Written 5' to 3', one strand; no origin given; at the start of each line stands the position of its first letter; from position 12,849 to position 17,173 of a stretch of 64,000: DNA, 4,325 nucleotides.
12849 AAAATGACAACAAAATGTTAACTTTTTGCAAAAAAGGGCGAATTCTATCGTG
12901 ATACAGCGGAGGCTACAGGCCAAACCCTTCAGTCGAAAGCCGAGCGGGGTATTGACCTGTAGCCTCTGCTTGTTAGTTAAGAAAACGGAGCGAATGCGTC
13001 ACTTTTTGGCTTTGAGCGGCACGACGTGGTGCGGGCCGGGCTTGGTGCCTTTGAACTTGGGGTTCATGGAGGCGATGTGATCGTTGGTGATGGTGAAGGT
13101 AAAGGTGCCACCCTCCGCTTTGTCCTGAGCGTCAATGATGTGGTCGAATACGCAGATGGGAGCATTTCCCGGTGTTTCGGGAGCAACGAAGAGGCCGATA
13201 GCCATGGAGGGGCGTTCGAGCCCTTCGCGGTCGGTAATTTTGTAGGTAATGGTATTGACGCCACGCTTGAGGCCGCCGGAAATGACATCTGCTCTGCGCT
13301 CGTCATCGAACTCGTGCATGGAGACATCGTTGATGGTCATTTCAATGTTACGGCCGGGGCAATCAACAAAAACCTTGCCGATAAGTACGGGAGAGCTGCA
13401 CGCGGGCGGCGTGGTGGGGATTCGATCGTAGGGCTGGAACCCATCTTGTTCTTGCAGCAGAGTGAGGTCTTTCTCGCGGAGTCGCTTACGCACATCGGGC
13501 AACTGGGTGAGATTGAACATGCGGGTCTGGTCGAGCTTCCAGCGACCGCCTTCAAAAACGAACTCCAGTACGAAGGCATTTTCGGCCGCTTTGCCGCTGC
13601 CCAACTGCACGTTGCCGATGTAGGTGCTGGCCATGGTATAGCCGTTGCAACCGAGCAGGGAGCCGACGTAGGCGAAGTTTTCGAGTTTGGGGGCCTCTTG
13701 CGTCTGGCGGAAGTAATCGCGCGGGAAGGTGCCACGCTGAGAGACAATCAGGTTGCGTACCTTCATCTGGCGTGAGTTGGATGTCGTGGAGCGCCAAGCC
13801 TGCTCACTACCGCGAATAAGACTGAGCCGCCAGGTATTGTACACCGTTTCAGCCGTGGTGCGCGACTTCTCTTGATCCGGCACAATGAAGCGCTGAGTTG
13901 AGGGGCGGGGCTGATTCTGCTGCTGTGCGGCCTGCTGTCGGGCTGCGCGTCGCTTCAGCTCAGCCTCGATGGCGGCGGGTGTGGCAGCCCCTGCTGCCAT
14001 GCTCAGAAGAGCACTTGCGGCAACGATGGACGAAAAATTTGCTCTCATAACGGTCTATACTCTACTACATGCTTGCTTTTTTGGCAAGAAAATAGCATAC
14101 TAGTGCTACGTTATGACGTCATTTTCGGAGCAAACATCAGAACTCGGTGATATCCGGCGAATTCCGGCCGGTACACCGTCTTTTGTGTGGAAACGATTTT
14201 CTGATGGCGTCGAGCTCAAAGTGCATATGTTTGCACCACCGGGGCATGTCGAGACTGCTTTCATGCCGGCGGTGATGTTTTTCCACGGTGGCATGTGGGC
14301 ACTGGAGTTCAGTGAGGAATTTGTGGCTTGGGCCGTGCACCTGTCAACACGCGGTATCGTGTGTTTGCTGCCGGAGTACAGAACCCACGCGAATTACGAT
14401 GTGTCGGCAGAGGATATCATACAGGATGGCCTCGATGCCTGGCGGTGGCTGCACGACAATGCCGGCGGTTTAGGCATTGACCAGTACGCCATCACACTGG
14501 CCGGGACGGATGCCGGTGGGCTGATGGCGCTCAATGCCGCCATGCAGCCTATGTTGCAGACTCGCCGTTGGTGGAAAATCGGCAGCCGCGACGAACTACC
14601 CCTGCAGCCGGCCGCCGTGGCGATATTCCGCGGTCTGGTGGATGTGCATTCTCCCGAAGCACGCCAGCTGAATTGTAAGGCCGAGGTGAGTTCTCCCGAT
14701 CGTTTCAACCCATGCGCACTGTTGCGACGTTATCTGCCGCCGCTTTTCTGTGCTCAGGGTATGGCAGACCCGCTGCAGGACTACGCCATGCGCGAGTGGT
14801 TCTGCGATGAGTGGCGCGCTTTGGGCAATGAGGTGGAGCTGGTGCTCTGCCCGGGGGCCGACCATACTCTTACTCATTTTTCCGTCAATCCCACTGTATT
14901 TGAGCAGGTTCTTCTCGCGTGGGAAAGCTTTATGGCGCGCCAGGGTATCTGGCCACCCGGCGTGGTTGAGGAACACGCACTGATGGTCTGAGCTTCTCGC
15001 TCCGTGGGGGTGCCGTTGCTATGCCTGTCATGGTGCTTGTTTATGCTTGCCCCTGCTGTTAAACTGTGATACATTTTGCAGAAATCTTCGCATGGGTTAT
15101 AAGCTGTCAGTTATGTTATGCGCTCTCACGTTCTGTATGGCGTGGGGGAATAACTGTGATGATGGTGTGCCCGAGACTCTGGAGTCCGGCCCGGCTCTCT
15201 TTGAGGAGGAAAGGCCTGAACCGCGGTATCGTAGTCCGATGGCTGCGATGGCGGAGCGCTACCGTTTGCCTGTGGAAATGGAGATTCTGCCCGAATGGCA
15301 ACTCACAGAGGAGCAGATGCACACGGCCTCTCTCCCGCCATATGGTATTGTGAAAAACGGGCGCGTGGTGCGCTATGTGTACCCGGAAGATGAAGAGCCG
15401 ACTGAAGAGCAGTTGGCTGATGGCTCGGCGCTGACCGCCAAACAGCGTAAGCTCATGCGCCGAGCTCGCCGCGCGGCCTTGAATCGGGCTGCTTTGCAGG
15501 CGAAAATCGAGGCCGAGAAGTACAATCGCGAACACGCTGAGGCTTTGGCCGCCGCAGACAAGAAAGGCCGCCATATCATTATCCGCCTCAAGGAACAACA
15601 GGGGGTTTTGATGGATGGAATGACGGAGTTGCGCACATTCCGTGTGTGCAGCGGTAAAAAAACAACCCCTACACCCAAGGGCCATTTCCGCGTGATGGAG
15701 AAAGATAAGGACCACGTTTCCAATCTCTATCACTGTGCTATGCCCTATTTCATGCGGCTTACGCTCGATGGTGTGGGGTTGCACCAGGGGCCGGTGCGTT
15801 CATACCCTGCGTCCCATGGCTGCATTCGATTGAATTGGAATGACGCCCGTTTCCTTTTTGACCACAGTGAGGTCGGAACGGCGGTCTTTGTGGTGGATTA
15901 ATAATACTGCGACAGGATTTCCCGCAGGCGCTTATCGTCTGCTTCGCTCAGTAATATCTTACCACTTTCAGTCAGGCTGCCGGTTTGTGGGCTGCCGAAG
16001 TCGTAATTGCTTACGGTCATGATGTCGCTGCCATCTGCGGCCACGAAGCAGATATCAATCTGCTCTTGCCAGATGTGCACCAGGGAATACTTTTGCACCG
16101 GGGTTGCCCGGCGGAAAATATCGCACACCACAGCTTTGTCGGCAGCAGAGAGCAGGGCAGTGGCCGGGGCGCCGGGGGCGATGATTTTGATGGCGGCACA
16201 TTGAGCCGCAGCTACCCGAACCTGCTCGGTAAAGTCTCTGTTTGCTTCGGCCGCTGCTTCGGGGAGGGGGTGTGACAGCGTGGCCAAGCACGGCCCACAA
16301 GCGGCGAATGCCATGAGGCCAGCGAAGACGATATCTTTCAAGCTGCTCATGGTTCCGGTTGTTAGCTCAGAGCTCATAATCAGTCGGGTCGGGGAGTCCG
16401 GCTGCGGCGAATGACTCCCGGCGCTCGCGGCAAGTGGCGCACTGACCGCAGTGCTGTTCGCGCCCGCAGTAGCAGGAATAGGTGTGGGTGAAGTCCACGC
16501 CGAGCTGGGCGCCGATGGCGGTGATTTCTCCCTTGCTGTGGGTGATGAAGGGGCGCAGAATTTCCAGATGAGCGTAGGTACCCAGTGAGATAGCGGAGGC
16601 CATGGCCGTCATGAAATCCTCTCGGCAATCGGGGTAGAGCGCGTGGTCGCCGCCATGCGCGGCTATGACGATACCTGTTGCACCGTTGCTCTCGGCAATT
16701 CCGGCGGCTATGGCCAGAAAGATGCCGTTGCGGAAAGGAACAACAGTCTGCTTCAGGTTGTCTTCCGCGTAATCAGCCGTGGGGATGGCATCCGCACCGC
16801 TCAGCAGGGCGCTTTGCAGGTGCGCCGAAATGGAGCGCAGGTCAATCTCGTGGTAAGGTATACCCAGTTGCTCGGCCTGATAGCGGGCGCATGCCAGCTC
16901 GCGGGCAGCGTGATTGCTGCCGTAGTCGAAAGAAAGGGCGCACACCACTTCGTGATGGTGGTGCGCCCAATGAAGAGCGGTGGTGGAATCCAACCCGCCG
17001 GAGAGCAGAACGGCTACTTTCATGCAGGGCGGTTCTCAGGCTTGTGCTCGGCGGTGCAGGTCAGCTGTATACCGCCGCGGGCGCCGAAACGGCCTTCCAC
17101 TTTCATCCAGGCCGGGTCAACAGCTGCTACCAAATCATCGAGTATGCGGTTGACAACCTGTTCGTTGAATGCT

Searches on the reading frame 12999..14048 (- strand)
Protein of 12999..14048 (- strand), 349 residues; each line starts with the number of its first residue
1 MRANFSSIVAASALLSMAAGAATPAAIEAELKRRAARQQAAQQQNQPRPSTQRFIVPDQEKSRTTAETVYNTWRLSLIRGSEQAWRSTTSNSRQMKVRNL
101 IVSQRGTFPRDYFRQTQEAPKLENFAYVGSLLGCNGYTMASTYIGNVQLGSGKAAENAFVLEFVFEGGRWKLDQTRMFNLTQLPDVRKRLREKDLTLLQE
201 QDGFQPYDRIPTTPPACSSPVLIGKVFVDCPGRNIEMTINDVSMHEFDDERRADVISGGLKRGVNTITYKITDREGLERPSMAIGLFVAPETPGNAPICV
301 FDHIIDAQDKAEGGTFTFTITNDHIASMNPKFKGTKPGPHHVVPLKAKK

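Call 8: search_protein_families(library=pfam, proteins=[window:12999-14048:-], max_evalue=0.01)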
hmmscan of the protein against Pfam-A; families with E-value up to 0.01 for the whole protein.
window:12999-14048:- (349 aa): 0 families

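Call 10: find_related_loci(query=window:12999-14048:-, collection=genome_contigs, flank=6000)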
Query window:12999-14048:- (349 aa) in genome_contigs; peptide patterns used: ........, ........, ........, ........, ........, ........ (x = any residue, [..] = any of these).
274 stretches matched a pattern; 44 encode a relative of the query (tblastn E <= 1e-3); 44 distinct loci.
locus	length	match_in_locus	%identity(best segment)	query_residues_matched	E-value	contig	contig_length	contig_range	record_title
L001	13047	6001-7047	97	1-349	0e+0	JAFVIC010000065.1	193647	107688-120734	MAG: Akkermansia sp. isolate RGIG5191 Sheep_Cecum-1__c405031, whole genome shotgun sequence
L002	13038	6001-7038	85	1-349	0e+0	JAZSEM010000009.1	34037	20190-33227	MAG: Akkermansia sp. isolate T1900044590_TS20190056.MAGScoT_cleanbin_000022 SGB_624_k141_1504542, whole genome shotgun s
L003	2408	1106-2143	84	1-349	0e+0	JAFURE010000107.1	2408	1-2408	MAG: Akkermansia sp. isolate RGIG4751 Roe_deer_Rectum.Co__c2309318, whole genome shotgun sequence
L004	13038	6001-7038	84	1-349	0e+0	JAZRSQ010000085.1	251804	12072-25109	MAG: Akkermansia sp. isolate T1900045346_YK20190036.MAGScoT_cleanbin_000025 SGB_6713_k141_233114, whole genome shotgun s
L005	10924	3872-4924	90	1-349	0e+0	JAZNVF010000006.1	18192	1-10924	MAG: Akkermansia sp. isolate T1900044791_TS20190257.MAGScoT_cleanbin_000011 SGB_2650_k141_2338451, whole genome shotgun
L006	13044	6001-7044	87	1-349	0e+0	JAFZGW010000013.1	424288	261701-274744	MAG: Akkermansia sp. isolate RGIG7755 Water_buffalos_Rectum-5__c43, whole genome shotgun sequence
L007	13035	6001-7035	79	1-348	0e+0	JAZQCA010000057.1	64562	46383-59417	MAG: Akkermansia sp. isolate T1900044639_TS20190105.MAGScoT_cleanbin_000021 SGB_1224_k141_1691885, whole genome shotgun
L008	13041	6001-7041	78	1-348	0e+0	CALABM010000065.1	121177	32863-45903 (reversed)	MAG TPA_asm: uncultured Verrucomicrobiales bacterium isolate SRR6425763_bin.48_CONCOCT_v1.1_MAG genome assembly, contig:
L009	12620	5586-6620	76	1-349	0e+0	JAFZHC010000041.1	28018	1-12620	MAG: Akkermansia sp. isolate RGIG7761 Water_buffalos_Rectum-5__c428633, whole genome shotgun sequence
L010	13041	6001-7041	78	1-348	0e+0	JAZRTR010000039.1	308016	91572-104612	MAG: Akkermansia sp. isolate T1900045339_YK20190028.MAGScoT_cleanbin_000012 SGB_6646_k141_464841, whole genome shotgun s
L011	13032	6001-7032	76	1-348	0e+0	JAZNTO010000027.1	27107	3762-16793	MAG: Akkermansia sp. isolate T1900044802_TS20190268.MAGScoT_cleanbin_000059 SGB_2725_k141_571884, whole genome shotgun s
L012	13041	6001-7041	77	1-348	0e+0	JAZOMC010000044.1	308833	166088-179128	MAG: Akkermansia sp. isolate T1900045650_YK20190344.MAGScoT_cleanbin_000022 SGB_8197_k141_1917672, whole genome shotgun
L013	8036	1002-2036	78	1-349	0e+0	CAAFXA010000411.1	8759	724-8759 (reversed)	MAG TPA_asm: uncultured Akkermansia sp., isolate HGM23691, WGS project CAAFXA010000000 data, contig: SRS475582_27_k119_3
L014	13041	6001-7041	77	1-348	0e+0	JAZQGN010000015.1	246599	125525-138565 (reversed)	MAG: Akkermansia sp. isolate T1900044630_TS20190096.MAGScoT_cleanbin_000016 SGB_1024_k141_461191, whole genome shotgun s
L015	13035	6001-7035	75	1-349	0e+0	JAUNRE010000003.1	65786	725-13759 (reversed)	MAG: Akkermansia sp. isolate S3M_St_21 NODE_35_length_65786_cov_11.353684, whole genome shotgun sequence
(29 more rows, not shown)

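Call 61: find_homologous_proteins(query=window:12999-14048:-, max_evalue=0.00001)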
Query window:12999-14048:- (349 aa): 268 proteins with E <= 0.00001 among 3175 candidates; the best 120 are listed.
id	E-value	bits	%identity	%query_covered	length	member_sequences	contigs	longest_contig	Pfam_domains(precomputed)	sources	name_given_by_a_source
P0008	5.6e-228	773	98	100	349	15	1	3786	-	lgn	-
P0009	7.0e-201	684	87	100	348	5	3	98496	-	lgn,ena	-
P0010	5.6e-200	681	85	100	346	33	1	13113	-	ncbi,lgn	-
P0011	1.6e-186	637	79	100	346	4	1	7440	-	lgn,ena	-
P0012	1.7e-185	634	79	100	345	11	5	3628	-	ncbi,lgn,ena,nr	ncbi:MAG: hypothetical protein IJN29_10295 [Akkermansia sp.]|nr:hypothetical protein [Akkermansia sp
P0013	2.0e-179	614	76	100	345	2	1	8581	-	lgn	-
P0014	8.2e-179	612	77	100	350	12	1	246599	-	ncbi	-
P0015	2.9e-178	610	76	100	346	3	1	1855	-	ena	-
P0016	3.9e-178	610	76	100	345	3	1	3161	-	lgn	-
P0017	6.9e-178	609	73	100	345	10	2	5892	-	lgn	-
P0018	2.9e-177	607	76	100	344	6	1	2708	-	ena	-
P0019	7.4e-175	599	74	100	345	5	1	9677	-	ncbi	-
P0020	2.6e-166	571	72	100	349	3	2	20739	-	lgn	-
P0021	1.0e-165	569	72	100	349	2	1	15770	-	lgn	-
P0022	1.9e-164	565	70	100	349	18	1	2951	-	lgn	-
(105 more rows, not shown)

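Call 71: predict_structure(alignment_id=A3)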
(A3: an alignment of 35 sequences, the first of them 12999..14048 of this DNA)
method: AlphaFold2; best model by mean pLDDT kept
length: 349 residues; sequences in the alignment: 35
mean_pLDDT: 86.0   pTM: 0.71
mean pLDDT of the five models: 86.0, 85.2, 83.8, 83.7, 83.4
residues with pLDDT >= 90: 204; 70-90: 101; 50-70: 29; < 50: 15
segments of 3 or more residues with pLDDT < 50: 1-5, 19-22, 45-47
pLDDT, mean of each block of 10 residues (from residue 1): 50 52 64 76 54 87 98 95 96 92 88 88 96 96 91 92 97 95 95 95 92 86 91 91 88 84 93 87 91 90 86 89 92 91 61
secondary structure, 60 per line:
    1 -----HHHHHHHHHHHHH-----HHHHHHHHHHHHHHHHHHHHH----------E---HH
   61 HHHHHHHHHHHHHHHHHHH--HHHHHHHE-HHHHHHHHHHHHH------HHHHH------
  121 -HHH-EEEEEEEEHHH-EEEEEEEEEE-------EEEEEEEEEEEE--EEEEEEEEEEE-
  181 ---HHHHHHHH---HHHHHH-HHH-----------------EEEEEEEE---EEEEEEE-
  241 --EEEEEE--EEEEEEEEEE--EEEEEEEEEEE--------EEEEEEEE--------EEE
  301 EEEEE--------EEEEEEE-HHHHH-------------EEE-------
elements in order: H6-18 H24-44 H59-79 H82-88 H91-103 H110-114 E126-133 E138-147 E155-166 E169-179 H184-191 H195-200 E222-229 E233-239 E243-248 E251-260 E263-273 E282-289 E298-305 E314-320 H322-326 E340-342

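Call 74: fold_search(model_id=the predicted structure, library=pdb)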
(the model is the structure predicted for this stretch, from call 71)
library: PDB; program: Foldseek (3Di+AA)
matches with E <= 10: 1088; with E <= 0.001: 0
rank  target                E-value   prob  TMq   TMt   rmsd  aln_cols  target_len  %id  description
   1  3kzt_A                6.9e-03  0.98  0.21  0.43   6.1       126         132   13  Crystal structure of Protein of unknown function (NP_812423.1) from BACTEROIDES THETAIOTAOMICRON VPI-5482 at 2.10 A re (released 2010-02-02)
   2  3kzt_B                6.9e-03  0.96  0.20  0.40   6.6       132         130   14  Crystal structure of Protein of unknown function (NP_812423.1) from BACTEROIDES THETAIOTAOMICRON VPI-5482 at 2.10 A re (released 2010-02-02)
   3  4npj_B                2.1e-02  0.18  0.12  0.14  17.9       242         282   10  Extended-Synaptotagmin 2, C2A- and C2B-domains (released 2014-01-29)
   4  1i1r_A                2.8e-02  0.13  0.10  0.11  15.9       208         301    8  CRYSTAL STRUCTURE OF A CYTOKINE/RECEPTOR COMPLEX (released 2001-03-28)
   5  8uso_B                3.4e-02  0.94  0.20  0.17   8.5       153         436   12  Full-length human CaMKII delta holoenzyme (released 2024-03-27)
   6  1bqu_A                3.4e-02  0.13  0.10  0.15  15.6       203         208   10  CYTOKYNE-BINDING REGION OF GP130 (released 1998-08-26)
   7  8upa_B                3.7e-02  0.12  0.10  0.15  15.8       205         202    9  Structure of gp130 in complex with a de novo designed IL-6 mimetic (released 2024-08-28)
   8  1bqu_B                3.7e-02  0.12  0.11  0.15  15.9       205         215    8  CYTOKYNE-BINDING REGION OF GP130 (released 1998-08-26)
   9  7urz_A                4.7e-02  0.96  0.20  0.49   6.6       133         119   10  Hexadecameric hub domain of CaMKII beta (released 2022-05-11)
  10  7rec_B                5.0e-02  0.89  0.19  0.41   6.9       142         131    9  Structure of Thr354Asn, Glu355Gln, Thr412Asn, Ile414Met, Ile464His, and Phe467Met mutant human CaMKII alpha hub bound  (released 2021-07-21)
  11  9mvz_A                5.0e-02  0.72  0.19  0.41  26.2       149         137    8  Tripartite complex of MmpL5-S5-AcpM from Mycolicibacterium smegmatis (released 2025-07-30)
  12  2jq5_MODEL_1_A        5.0e-02  0.51  0.14  0.31   9.7       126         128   16  Solution structure of RPA3114, a SEC-C motif containing protein from Rhodopseudomonas palustris; Northeast Str (released 2007-06-26)
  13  3r8q                  5.6e-02  0.10  0.12  0.14  23.2       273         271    8  Structure of Fibronectin domain 12-14 (released 2012-04-11)
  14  7rec_E                6.2e-02  0.89  0.19  0.43   6.6       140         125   10  Structure of Thr354Asn, Glu355Gln, Thr412Asn, Ile414Met, Ile464His, and Phe467Met mutant human CaMKII alpha hub bound  (released 2021-07-21)
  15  7urz_C                6.6e-02  0.94  0.21  0.46   7.3       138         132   11  Hexadecameric hub domain of CaMKII beta (released 2022-05-11)
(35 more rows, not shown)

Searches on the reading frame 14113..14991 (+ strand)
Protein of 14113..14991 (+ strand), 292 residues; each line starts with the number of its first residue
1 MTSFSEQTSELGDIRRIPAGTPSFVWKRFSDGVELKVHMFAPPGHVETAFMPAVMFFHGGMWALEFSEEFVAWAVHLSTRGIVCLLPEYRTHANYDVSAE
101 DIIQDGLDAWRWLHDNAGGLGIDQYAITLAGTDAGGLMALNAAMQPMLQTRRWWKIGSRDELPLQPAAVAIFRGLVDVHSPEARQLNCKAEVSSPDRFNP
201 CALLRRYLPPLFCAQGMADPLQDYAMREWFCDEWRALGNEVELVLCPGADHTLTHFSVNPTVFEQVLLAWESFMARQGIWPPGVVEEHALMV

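Call 8: search_protein_families(library=pfam, proteins=[window:14113-14991:+], max_evalue=0.01)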
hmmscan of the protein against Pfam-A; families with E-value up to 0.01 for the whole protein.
window:14113-14991:+ (292 aa): 4 families
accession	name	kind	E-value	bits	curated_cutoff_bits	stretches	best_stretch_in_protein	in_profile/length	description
PF07859.19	Abhydrolase_3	-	1.7e-14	54.5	25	1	54-252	1-207/210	alpha/beta hydrolase fold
PF20434.5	BD-FAE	-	3.8e-11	43.4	26.8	1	48-180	10-147/215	BD-FAE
PF00135.34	COesterase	-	0.0036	16.8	27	0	37-147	88-205/515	Carboxylesterase family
PF00326.27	Peptidase_S9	-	0.0076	16.2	22.6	0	207-259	143-195/213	Prolyl oligopeptidase family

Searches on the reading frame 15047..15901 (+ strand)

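Call 68: search_protein_families(library=pfam, proteins=[window:15047-15901:+], max_evalue=0.00001)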
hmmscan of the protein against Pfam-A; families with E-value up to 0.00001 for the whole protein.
window:15047-15901:+ (284 aa): 1 family
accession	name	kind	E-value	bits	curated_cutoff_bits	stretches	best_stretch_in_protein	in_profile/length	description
PF03734.19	YkuD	-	6.3e-20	72.7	23.4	1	175-282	2-146/146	L,D-transpeptidase catalytic domain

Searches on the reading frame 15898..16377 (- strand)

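Call 68: search_protein_families(library=pfam, proteins=[window:15898-16377:-], max_evalue=0.00001)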
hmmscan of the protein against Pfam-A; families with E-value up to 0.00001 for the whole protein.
window:15898-16377:- (159 aa): 0 families

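Call 86: search_protein_families(library=pfam, proteins=[window:15898-16377:-], max_evalue=1)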
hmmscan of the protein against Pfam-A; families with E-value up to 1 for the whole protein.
window:15898-16377:- (159 aa): 2 families
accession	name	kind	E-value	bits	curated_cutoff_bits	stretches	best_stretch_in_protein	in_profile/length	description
PF19723.4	DUF6216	-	0.0075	16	27.3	1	42-90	169-214/270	Family of unknown function (DUF6216)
PF03812.18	KdgT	-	0.16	11.8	25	1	22-66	246-290/305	2-keto-3-deoxygluconate permease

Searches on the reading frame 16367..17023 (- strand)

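Call 68: search_protein_families(library=pfam, proteins=[window:16367-17023:-], max_evalue=0.00001)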
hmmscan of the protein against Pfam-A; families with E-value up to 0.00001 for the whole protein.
window:16367-17023:- (218 aa): 3 families
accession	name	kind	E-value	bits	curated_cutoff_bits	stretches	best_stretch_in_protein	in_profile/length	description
PF06508.19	QueC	-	7.2e-61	205.8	22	1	3-208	2-209/210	Queuosine biosynthesis protein QueC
PF01171.26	ATP_bind_3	-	5e-08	33.3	27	1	3-179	2-164/182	PP-loop family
PF00733.27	Asn_synthase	-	2.3e-06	27.9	21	1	2-63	19-80/354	Asparagine synthase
